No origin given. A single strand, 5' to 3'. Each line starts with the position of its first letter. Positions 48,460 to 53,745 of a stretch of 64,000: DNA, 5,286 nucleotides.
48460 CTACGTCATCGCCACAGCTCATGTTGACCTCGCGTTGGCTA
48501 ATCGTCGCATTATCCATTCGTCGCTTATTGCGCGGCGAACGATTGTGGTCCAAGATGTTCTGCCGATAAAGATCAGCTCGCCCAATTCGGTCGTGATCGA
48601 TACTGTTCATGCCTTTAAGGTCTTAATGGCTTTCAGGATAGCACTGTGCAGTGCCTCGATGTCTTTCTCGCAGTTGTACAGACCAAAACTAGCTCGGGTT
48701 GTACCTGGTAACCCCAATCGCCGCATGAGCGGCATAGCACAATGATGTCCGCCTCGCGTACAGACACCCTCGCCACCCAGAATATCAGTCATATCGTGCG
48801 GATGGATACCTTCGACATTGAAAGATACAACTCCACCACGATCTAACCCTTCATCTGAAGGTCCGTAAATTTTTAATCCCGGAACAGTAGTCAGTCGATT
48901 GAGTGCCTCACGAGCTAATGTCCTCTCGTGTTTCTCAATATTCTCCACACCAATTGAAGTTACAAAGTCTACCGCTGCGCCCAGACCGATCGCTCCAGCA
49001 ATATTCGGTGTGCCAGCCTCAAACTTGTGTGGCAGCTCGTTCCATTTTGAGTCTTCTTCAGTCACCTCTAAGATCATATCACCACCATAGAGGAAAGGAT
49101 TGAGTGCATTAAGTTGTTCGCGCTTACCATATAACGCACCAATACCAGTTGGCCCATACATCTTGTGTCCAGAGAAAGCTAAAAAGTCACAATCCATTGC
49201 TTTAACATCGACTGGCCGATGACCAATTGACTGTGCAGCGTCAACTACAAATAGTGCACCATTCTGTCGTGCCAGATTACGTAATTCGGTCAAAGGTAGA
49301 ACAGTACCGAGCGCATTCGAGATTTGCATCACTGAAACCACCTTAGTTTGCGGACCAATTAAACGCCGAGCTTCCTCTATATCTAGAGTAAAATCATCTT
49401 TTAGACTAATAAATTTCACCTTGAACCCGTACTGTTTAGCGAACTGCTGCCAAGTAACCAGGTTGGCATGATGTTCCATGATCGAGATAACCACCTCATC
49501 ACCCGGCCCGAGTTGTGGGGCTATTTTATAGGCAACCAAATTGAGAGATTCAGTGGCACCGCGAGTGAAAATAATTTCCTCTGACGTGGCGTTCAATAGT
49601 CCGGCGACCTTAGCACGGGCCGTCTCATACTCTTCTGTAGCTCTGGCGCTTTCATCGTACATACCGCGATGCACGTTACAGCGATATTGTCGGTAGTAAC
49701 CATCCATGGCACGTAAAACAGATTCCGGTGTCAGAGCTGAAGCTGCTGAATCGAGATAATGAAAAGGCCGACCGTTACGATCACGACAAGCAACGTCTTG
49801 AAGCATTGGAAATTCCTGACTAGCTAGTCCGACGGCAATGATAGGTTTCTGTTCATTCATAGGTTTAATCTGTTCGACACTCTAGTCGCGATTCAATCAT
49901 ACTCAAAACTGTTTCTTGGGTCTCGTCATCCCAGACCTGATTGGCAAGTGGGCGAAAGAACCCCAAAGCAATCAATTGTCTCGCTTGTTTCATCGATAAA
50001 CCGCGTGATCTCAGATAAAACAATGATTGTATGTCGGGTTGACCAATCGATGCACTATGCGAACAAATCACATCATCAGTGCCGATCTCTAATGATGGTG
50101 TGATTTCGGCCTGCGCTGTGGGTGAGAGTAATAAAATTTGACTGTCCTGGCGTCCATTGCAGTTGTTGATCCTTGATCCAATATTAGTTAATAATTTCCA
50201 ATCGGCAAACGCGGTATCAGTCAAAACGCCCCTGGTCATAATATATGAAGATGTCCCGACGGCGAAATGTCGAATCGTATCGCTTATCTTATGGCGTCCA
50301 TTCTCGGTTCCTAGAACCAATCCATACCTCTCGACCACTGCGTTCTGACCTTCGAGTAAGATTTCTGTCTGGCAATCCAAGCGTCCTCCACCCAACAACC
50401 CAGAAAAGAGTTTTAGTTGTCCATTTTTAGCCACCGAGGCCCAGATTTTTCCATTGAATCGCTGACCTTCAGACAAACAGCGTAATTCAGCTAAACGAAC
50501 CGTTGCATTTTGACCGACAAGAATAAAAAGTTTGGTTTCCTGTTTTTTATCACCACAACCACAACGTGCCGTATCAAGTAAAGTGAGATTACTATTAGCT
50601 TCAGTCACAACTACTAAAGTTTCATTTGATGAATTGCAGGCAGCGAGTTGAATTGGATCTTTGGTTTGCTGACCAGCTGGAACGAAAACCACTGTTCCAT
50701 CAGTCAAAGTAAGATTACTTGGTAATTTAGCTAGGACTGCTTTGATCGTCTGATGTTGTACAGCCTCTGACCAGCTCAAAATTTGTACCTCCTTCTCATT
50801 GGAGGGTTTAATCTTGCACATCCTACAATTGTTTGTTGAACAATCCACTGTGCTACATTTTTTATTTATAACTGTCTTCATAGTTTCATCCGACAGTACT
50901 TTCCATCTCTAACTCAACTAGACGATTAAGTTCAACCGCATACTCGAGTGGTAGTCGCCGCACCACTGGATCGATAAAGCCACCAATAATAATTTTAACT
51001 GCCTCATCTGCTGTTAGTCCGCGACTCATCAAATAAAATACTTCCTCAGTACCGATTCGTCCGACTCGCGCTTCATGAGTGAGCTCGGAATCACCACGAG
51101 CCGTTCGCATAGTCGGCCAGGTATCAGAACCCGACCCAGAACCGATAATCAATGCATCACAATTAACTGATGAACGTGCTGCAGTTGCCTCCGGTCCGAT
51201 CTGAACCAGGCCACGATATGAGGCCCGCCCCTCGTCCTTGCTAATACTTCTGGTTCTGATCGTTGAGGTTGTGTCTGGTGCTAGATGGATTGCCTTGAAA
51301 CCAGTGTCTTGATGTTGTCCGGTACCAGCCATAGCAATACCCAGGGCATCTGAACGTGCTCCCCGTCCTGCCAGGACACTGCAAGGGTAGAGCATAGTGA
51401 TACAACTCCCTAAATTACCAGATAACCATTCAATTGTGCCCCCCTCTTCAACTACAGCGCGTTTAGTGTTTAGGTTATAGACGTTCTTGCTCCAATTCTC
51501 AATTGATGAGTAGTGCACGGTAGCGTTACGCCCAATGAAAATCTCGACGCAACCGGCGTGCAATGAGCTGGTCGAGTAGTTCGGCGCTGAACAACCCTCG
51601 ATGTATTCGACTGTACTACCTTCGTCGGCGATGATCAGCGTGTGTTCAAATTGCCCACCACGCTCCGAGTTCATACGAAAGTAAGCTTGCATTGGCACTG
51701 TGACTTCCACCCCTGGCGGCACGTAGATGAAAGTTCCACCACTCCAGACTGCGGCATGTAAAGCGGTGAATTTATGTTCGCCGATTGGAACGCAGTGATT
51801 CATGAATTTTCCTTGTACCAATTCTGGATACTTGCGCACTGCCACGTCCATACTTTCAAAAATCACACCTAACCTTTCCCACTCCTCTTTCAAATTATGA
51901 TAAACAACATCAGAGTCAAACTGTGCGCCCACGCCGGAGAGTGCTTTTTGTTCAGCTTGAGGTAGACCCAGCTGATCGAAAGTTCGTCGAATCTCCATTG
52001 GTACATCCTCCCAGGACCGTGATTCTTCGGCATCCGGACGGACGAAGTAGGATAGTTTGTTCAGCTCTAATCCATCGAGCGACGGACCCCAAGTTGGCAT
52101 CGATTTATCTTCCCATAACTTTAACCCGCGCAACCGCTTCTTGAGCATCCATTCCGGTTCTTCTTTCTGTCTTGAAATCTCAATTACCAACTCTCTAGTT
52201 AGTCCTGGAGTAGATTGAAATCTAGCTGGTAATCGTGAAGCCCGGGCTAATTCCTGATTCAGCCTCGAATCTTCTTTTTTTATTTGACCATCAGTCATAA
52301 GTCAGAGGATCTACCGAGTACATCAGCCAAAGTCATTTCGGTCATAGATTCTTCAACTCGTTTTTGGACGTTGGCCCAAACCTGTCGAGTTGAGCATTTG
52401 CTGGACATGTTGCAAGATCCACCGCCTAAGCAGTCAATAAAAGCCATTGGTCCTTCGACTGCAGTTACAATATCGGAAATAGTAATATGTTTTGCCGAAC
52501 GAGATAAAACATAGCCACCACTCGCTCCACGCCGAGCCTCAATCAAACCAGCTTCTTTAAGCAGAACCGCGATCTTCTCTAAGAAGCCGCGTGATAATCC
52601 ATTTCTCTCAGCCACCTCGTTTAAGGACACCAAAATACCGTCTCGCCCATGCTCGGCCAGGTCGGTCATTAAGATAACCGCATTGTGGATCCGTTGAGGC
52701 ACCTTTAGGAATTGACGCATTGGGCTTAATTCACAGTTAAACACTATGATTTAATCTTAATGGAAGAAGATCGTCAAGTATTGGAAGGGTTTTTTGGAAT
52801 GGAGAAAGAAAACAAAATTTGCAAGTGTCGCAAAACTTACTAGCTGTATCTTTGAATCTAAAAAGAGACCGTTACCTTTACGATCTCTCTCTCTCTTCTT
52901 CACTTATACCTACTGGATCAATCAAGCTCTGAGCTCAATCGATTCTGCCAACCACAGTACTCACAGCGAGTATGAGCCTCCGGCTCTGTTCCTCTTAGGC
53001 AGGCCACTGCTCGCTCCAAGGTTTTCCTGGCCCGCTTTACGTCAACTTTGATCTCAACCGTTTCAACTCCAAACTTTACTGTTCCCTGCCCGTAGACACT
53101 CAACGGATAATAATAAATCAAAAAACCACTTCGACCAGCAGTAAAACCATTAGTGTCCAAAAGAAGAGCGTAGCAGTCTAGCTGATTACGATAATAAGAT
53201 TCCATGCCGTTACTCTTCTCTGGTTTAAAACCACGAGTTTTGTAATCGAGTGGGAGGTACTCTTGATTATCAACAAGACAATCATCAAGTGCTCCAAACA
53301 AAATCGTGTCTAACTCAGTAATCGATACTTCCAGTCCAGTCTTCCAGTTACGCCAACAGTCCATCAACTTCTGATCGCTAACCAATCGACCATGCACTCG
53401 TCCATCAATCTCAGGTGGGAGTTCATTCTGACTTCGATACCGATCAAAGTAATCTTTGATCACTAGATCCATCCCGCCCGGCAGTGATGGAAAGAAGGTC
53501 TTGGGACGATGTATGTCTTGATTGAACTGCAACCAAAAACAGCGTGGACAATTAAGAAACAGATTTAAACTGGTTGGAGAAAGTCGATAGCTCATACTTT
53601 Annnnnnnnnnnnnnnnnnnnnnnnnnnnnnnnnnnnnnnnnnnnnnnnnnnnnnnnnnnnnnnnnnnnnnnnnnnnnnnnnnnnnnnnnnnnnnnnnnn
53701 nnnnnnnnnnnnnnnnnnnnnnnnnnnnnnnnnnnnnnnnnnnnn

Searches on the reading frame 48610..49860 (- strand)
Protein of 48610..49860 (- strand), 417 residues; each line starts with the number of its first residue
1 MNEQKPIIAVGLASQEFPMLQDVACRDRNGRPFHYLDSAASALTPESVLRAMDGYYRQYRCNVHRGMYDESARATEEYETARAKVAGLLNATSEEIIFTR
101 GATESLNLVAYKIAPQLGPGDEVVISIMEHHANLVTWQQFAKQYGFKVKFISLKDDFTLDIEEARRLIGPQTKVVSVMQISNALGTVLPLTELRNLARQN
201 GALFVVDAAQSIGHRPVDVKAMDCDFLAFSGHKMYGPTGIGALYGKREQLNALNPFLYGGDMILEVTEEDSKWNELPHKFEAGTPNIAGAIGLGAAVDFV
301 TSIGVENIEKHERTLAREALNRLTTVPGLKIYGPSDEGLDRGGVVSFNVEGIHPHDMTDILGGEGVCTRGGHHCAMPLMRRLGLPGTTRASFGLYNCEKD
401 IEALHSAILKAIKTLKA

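Call 67: search_protein_families(library=pfam, proteins=[window:48610-49860:-], max_evalue=0.00001)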
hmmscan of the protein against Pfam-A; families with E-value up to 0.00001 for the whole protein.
window:48610-49860:- (417 aa): 3 families
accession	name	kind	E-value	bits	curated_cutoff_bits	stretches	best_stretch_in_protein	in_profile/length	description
PF00266.25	Aminotran_5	-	5.1e-147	490.1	21.5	1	34-404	1-371/371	Aminotransferase class-V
PF00155.27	Aminotran_1_2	-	4e-12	46.4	19.7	1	77-254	46-242/361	Aminotransferase class I and II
PF01041.23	DegT_DnrJ_EryC1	-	9.2e-09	35.4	19.8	1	95-215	41-153/360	DegT/DnrJ/EryC1/StrS aminotransferase family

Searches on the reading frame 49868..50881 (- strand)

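Call 67: search_protein_families(library=pfam, proteins=[window:49868-50881:-], max_evalue=0.00001)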
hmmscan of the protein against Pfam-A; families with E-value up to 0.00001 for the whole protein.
window:49868-50881:- (338 aa): 1 family
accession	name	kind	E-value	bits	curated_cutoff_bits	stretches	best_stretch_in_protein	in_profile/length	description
PF01458.23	SUFBD_core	-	5.9e-42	144.1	27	1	83-308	8-232/232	SUF system FeS cluster assembly, SufBD core domain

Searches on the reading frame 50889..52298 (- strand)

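Call 67: search_protein_families(library=pfam, proteins=[window:50889-52298:-], max_evalue=0.00001)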
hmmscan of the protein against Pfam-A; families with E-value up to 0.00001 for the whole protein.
window:50889-52298:- (470 aa): 2 families
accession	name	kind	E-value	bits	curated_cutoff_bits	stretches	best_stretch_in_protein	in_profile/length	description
PF01458.23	SUFBD_core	-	2.5e-74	250.1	27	1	207-441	1-232/232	SUF system FeS cluster assembly, SufBD core domain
PF19295.5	SufBD_N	-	1.1e-06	28.8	23.5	1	142-204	110-171/172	SufBD protein N-terminal region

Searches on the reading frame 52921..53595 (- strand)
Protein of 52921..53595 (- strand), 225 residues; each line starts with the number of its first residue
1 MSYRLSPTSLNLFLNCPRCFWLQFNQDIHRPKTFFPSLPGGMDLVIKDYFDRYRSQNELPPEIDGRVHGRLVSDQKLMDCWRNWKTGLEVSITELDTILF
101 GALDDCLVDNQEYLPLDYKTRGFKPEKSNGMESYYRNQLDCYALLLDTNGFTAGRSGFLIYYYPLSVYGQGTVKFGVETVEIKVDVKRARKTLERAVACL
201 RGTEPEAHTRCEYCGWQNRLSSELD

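Call 67: search_protein_families(library=pfam, proteins=[window:52921-53595:-], max_evalue=0.00001)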
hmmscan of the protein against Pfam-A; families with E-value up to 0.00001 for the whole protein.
window:52921-53595:- (225 aa): 1 family
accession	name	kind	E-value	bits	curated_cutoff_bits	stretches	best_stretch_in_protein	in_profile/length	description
PF12705.13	PDDEXK_1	-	6.9e-12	46.3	22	1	99-218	124-244/247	PD-(D/E)XK nuclease superfamily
